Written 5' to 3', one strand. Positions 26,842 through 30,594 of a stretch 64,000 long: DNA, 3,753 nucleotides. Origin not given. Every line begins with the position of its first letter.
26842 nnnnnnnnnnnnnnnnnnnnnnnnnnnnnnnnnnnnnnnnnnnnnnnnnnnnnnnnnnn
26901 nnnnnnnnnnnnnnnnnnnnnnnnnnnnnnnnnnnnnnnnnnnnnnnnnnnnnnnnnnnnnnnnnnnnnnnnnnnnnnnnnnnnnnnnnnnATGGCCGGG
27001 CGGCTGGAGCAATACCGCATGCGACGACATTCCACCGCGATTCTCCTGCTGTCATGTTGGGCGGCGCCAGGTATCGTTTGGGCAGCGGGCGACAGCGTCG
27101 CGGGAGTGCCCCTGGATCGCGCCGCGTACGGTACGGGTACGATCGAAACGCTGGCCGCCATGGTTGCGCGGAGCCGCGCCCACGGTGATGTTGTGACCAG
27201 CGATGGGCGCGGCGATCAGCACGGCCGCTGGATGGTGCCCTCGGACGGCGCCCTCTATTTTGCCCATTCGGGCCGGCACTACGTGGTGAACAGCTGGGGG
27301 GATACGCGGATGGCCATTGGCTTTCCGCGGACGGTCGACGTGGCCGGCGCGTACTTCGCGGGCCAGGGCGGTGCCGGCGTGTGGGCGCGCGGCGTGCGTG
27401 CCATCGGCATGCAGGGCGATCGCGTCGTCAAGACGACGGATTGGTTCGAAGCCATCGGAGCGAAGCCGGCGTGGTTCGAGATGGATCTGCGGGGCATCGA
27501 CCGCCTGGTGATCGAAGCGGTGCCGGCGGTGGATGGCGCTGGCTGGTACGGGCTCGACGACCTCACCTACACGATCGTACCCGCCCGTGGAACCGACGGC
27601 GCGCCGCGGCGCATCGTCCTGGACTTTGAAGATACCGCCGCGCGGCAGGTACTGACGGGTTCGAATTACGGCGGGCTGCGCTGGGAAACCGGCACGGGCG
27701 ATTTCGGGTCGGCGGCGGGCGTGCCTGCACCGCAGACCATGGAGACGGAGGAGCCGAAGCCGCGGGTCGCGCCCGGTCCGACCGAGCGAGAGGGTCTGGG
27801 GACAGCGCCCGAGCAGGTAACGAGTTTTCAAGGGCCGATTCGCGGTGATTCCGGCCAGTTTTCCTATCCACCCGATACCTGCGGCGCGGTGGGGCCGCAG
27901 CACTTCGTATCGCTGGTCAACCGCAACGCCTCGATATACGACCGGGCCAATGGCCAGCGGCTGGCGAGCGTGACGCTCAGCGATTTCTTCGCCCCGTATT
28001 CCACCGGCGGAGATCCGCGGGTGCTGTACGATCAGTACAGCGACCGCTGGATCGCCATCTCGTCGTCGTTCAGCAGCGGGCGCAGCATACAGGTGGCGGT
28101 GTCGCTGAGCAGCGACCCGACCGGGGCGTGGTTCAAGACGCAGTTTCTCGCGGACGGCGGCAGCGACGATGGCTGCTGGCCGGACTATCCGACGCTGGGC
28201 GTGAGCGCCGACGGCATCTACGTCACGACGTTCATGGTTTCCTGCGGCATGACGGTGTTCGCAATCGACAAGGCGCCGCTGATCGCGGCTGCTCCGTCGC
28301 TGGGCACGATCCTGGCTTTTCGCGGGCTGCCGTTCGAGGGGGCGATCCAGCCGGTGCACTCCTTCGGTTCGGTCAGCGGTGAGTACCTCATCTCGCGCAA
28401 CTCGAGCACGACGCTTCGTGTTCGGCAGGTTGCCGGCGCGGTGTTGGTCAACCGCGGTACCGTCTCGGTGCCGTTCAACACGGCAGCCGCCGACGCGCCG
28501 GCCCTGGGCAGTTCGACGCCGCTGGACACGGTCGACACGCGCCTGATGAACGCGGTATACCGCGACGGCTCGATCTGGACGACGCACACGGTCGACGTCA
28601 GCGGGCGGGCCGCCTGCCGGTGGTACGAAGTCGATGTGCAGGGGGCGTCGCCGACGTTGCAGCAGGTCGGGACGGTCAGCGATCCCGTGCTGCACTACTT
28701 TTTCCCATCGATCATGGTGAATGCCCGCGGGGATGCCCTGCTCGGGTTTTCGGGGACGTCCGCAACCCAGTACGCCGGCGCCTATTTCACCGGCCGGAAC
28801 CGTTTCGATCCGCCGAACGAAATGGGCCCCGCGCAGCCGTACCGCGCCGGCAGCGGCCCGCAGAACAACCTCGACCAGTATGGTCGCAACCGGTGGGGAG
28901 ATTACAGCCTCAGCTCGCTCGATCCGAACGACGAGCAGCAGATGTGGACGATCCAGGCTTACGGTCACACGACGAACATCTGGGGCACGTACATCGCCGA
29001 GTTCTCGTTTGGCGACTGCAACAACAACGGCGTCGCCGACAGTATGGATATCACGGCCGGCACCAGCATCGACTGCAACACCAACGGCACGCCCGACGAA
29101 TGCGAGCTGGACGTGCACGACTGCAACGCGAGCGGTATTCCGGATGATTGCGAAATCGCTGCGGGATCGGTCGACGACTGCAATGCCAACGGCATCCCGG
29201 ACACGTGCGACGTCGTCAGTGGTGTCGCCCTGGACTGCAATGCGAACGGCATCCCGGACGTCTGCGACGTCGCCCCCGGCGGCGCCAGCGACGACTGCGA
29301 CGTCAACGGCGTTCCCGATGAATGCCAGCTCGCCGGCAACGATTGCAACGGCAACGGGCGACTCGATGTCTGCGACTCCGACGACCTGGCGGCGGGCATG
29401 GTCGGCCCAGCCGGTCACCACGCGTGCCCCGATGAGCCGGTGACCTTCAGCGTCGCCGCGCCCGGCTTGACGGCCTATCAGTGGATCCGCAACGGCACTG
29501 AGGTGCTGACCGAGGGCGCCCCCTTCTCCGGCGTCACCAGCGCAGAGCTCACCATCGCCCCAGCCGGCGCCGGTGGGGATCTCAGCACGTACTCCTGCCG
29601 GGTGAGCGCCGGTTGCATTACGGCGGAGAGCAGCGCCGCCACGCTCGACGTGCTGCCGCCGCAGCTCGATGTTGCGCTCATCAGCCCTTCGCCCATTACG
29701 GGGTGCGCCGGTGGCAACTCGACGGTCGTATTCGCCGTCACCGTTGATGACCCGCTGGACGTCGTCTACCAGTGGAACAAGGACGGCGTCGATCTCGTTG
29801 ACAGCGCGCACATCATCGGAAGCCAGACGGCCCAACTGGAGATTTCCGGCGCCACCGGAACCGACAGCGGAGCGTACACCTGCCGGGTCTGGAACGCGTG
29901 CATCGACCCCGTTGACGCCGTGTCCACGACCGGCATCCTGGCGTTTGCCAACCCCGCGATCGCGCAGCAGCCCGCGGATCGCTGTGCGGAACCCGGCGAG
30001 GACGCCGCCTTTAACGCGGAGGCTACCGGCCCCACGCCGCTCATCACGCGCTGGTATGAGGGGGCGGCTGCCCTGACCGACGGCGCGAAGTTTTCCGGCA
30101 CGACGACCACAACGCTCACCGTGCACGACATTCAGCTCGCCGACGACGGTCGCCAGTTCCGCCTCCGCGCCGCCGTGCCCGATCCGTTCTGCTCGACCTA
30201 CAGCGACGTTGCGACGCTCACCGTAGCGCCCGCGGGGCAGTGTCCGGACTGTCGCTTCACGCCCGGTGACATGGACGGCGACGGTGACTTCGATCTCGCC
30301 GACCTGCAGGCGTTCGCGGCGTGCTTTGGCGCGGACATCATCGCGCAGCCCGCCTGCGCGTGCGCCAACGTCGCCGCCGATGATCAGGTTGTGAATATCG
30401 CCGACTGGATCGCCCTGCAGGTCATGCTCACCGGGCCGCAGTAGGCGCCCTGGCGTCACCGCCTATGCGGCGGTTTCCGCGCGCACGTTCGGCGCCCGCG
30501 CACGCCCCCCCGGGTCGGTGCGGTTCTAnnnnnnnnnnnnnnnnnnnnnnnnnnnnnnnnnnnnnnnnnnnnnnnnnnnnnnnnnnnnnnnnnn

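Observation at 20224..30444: Three tandem secreted proteins with unrelated N-terminal heads fused to one conserved 442-476 aa C-terminal module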

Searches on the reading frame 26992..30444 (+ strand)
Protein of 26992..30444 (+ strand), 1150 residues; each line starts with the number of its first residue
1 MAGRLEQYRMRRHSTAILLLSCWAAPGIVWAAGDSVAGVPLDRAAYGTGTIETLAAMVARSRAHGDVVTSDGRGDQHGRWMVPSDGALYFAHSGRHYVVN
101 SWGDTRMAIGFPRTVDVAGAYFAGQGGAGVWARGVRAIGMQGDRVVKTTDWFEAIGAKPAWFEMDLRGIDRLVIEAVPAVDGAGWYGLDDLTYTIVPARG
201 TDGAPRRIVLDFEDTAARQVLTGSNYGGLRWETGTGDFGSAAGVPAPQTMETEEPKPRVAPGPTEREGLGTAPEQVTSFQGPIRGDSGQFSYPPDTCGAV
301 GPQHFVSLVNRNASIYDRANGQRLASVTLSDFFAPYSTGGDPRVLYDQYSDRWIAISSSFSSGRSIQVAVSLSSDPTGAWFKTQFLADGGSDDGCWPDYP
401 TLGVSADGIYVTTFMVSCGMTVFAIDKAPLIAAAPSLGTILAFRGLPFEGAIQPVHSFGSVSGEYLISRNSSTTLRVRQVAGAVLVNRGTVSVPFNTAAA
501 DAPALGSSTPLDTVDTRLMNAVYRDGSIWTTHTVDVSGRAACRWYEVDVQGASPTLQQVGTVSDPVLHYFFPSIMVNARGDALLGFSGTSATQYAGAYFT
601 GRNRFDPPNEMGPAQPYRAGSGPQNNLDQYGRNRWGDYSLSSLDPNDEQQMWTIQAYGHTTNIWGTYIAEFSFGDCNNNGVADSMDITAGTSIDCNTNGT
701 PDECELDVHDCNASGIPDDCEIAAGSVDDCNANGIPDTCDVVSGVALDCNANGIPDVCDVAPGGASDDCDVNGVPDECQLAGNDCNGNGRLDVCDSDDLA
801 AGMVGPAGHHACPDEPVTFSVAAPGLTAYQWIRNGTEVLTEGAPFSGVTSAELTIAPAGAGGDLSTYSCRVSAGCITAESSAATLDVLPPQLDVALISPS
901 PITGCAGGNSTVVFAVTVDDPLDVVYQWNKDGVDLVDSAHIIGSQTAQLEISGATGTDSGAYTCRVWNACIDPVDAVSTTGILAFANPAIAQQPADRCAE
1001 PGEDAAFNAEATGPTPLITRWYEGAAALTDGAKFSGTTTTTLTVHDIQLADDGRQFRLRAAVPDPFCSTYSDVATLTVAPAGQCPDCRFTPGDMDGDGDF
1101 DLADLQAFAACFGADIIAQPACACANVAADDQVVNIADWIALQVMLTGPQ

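Call 3: search_protein_families(library=pfam, proteins=[window:26992-30441:+], max_evalue=0.01)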
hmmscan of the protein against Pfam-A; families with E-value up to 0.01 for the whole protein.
window:26992-30441:+ (1150 aa): 5 families
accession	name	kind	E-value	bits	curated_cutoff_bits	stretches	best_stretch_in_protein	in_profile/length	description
PF13927.12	Ig_3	-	4.1e-15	56.5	30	1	897-968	6-78/78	Immunoglobulin domain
PF07679.22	I-set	-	6.1e-14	52.3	23.7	2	910-969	16-78/90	Immunoglobulin I-set domain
PF00047.31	ig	-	8.1e-06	26.5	21.8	0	920-969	20-73/81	Immunoglobulin domain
PF13895.12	Ig_2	-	1.4e-05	25.6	27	1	921-969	27-66/79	Immunoglobulin domain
PF07686.23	V-set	-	0.005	17.5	26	0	942-968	63-94/109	Immunoglobulin V-set domain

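Call 4: search_protein_families(library=ncbifam, proteins=[window:26992-30441:+], max_evalue=0.01)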
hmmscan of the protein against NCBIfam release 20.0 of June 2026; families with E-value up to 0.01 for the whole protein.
window:26992-30441:+ (1150 aa): 0 families

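Call 9: find_encoding_contigs(protein=window:26992-30444:+, flank=10000, max_places=4)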
Protein window:26992-30444:+ (1150 aa): no gene with exactly this product is on record in the collection.

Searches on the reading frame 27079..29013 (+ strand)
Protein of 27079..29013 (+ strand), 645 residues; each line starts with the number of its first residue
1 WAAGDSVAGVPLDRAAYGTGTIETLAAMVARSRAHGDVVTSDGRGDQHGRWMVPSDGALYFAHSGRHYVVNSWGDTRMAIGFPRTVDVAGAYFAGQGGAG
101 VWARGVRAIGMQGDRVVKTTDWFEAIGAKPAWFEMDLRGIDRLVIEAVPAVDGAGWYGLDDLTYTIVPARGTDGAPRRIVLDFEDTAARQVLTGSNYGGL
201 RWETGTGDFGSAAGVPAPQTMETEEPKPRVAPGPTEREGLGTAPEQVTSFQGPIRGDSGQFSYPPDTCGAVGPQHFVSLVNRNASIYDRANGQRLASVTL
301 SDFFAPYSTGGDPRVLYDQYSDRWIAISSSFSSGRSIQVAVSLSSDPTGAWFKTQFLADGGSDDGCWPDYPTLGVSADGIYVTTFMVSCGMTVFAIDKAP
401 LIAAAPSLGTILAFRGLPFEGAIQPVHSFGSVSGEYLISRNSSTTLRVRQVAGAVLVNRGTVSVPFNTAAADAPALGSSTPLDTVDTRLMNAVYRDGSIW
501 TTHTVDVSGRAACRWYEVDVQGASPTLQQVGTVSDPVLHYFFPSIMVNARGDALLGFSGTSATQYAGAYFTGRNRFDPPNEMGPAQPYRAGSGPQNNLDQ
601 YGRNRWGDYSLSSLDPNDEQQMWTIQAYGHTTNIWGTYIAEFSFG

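Call 17: find_homologous_proteins(query=window:27079-29013:+, max_evalue=0.0001)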
Query window:27079-29013:+ (645 aa): 511 proteins with E <= 0.0001 among 8000 candidates; the best 120 are listed.
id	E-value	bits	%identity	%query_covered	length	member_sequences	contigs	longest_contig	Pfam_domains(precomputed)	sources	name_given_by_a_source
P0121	0.0e+0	1203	100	81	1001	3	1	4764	PF07679.23,PF13895.13,PF13927.13,PF00047.32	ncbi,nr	ncbi:MAG TPA: immunoglobulin domain-containing protein, partial [Phycisphaerae bacterium]|nr:immunog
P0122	8.9e-227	773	54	99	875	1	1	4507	PF00404.25,PF23759.2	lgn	-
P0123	4.5e-223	760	53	99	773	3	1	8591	-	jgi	jgi:hypothetical protein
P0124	4.8e-223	760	54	99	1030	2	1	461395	PF00404.25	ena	-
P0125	3.1e-222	758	54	100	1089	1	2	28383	PF07679.23,PF13895.13,PF13927.13,PF00047.32,PF19081.7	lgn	-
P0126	3.1e-221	754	54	100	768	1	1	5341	-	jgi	jgi:hypothetical protein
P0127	3.2e-221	754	54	99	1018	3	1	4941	-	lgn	-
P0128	5.2e-220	750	54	100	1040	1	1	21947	-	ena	-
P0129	8.1e-220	750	55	99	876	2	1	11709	-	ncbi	ncbi:MAG: hypothetical protein ACYTG1_05980 [Planctomycetota bacterium]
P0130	3.6e-219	748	54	99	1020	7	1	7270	-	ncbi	-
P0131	1.1e-218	746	55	99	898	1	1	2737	-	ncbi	ncbi:MAG: hypothetical protein V2A79_19260, partial [Planctomycetota bacterium]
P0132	2.0e-218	745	53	99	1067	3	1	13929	-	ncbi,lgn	-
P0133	3.6e-218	744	54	99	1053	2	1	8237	-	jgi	jgi:hypothetical protein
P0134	7.7e-218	743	54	100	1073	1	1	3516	-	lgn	-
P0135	1.7e-217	742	54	100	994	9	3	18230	-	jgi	jgi:hypothetical protein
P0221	1.1e-199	683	50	100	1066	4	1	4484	PF00404.25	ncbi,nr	ncbi:MAG: hypothetical protein IIB61_04150 [Planctomycetes bacterium]|nr:hypothetical protein [Planc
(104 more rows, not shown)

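Call 21: search_protein_families(library=pfam, proteins=[P0122, P0124, P0221], max_evalue=0.01)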
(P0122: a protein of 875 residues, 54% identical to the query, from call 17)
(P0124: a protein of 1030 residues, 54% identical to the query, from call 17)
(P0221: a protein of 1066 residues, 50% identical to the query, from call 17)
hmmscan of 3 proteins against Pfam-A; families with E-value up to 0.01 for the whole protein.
P0122 (875 aa): 2 families
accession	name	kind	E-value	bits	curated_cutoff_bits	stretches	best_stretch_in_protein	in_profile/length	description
PF00404.24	Dockerin_1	-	2.8e-07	31.1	22.9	0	818-838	2-22/57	Dockerin type I domain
PF23759.1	GBD_T9SS_assoc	-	7.9e-06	26.6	27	1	683-798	1-106/116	Galactose binding domain-like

P0124 (1030 aa): 1 family
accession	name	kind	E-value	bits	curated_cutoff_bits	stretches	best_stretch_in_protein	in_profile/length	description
PF00404.24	Dockerin_1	-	4.2e-07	30.5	22.9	1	971-1020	2-54/57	Dockerin type I domain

P0221 (1066 aa): 1 family
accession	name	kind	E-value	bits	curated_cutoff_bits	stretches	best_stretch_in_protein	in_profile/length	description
PF00404.24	Dockerin_1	-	1.8e-05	25.3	22.9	1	1006-1057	1-51/57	Dockerin type I domain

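Call 38: predict_structure(alignment_id=A4)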
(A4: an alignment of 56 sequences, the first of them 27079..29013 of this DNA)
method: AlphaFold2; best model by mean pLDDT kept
length: 645 residues; sequences in the alignment: 56
mean_pLDDT: 89.7   pTM: 0.87
mean pLDDT of the five models: 89.7, 89.2, 88.6, 88.4, 86.7
residues with pLDDT >= 90: 470; 70-90: 127; 50-70: 22; < 50: 26
segments of 3 or more residues with pLDDT < 50: 211-235
pLDDT, mean of each block of 10 residues (from residue 1): 89 95 96 77 66 77 89 93 97 91 95 97 95 98 95 88 91 86 91 95 83 37 30 53 96 89 83 97 94 96 90 94 96 86 98 96 90 96 91 97 96 93 94 94 96 96 92 89 85 97 93 97 96 95 96 97 95 96 96 88 81 96 96 93 94
secondary structure, 60 per line:
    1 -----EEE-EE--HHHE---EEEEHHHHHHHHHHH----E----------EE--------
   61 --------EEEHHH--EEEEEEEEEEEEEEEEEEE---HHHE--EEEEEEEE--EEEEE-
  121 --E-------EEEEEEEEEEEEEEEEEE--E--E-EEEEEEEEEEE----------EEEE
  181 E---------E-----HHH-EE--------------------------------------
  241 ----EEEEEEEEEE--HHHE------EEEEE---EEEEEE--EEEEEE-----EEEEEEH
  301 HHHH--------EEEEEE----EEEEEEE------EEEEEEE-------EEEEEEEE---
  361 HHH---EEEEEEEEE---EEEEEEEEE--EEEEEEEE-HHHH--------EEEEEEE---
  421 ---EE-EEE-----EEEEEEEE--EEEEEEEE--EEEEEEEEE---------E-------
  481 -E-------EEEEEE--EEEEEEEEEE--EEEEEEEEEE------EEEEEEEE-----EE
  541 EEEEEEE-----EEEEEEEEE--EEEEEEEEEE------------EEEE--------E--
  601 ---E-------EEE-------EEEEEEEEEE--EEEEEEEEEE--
elements in order: E6-8 E21-24 H25-35 E69-71 E77-95 E105-112 E115-119 E131-148 E156-166 E177-181 E245-254 E267-271 E275-280 E283-288 E294-299 H300-304 E313-318 E323-329 E336-342 E350-357 E367-375 E379-387 E390-397 H399-402 E411-417 E427-429 E435-442 E445-452 E455-463 E490-495 E498-507 E510-519 E526-533 E539-547 E553-561 E564-573 E586-589 E612-614 E622-631 E634-643

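Call 43: fold_search(model_id=the predicted structure, library=pdb)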
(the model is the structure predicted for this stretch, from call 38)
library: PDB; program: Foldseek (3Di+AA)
matches with E <= 10: 1094; with E <= 0.001: 172
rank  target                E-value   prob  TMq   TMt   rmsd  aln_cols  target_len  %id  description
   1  9g43_A                1.4e-08  1.00  0.29  0.30  20.4       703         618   12  Crystal structure of a galactose oxidase from Pseudoarthrobacter siccitolerans (released 2025-07-23)
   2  9g8h_A                1.0e-07  1.00  0.31  0.32  19.9       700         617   11  Crystal structure of a galactose oxidase in complex with galactose (released 2025-08-06)
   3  4h5i_A                9.0e-07  1.00  0.36  0.62   6.0       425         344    9  Crystal Structure of the Guanine Nucleotide Exchange Factor Sec12 (P1 form) (released 2012-11-07)
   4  4yhc_B                1.7e-06  1.00  0.28  0.40   9.0       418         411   10  Crystal structure of the WD40 domain of SCAP from fission yeast (released 2015-04-01)
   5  8x7a_B                1.7e-06  1.00  0.33  0.57   7.4       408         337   10  Treprostinil bound Prostacyclin Receptor G protein complex (released 2024-03-06)
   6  4h5j_B                1.9e-06  1.00  0.35  0.59   6.3       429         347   10  Crystal Structure of the Guanine Nucleotide Exchange Factor Sec12 (P64 form) (released 2012-11-07)
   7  3h6j                  1.9e-06  1.00  0.30  0.40  10.9       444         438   11  Crystal structure of a putative neuraminidase from Pseudomonas aeruginosa (released 2009-05-12)
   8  9n73_LJ               3.3e-06  1.00  0.32  0.41  10.7       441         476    9  SSU processome maturation and disassembly, State G (released 2025-10-29)
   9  4yhc_A                3.3e-06  1.00  0.28  0.38   9.8       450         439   11  Crystal structure of the WD40 domain of SCAP from fission yeast (released 2015-04-01)
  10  4h5i_B                4.0e-06  1.00  0.36  0.61   6.3       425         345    9  Crystal Structure of the Guanine Nucleotide Exchange Factor Sec12 (P1 form) (released 2012-11-07)
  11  8i9x_CC               4.2e-06  1.00  0.32  0.32   9.5       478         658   10  Cryo-EM structure of a Chaetomium thermophilum pre-60S ribosomal subunit - Ytm1-1 (released 2023-05-17)
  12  4h5j_A                4.4e-06  1.00  0.36  0.62   6.4       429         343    9  Crystal Structure of the Guanine Nucleotide Exchange Factor Sec12 (P64 form) (released 2012-11-07)
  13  9l5s_T                5.3e-06  1.00  0.32  0.54   8.4       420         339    9  Cryo-EM structure of the thermophile spliceosome (state B*Q1) (released 2025-03-12)
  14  9n6z_LQ               8.5e-06  1.00  0.20  0.16  21.9       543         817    8  SSU processome maturation and disassembly, State D (released 2025-11-05)
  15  7mob_C                8.9e-06  1.00  0.29  0.36  13.2       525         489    9  Cryo-EM structure of 2:2 c-MET/NK1 complex (released 2021-06-09)
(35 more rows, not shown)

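Call 77: search_solved_structures(query=A4, max_evalue=1)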
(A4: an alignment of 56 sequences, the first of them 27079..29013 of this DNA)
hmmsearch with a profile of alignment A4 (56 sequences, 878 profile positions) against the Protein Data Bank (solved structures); distinct sequences matched with E-value up to 1: 1.
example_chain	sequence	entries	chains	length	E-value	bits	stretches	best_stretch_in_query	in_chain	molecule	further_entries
4fl4_A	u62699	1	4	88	0.82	10.9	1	818-873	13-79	Glycoside hydrolase family 9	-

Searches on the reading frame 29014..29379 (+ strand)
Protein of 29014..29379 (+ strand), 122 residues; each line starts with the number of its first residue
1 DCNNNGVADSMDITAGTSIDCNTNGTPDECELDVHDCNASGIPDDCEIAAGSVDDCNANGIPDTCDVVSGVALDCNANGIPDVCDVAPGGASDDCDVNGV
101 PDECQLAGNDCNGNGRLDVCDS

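Call 12: search_protein_families(library=pfam, proteins=[window:29014-29379:+], max_evalue=10)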
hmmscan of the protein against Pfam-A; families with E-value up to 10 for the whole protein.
seq(122 aa): 1 family
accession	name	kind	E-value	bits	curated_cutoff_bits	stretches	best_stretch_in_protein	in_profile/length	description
PF07687.19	M20_dimer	-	0.033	14.6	21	0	13-34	61-78/107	Peptidase dimerisation domain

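Call 13: search_protein_families(library=ncbifam, proteins=[window:29014-29379:+], max_evalue=10)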
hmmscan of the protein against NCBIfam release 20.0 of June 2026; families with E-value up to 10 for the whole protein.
seq(122 aa): 0 families

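Call 54: search_solved_structures(query=window:29014-29379:+, max_evalue=10, show_alignments=3)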
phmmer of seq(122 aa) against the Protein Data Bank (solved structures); distinct sequences matched with E-value up to 10: 0.
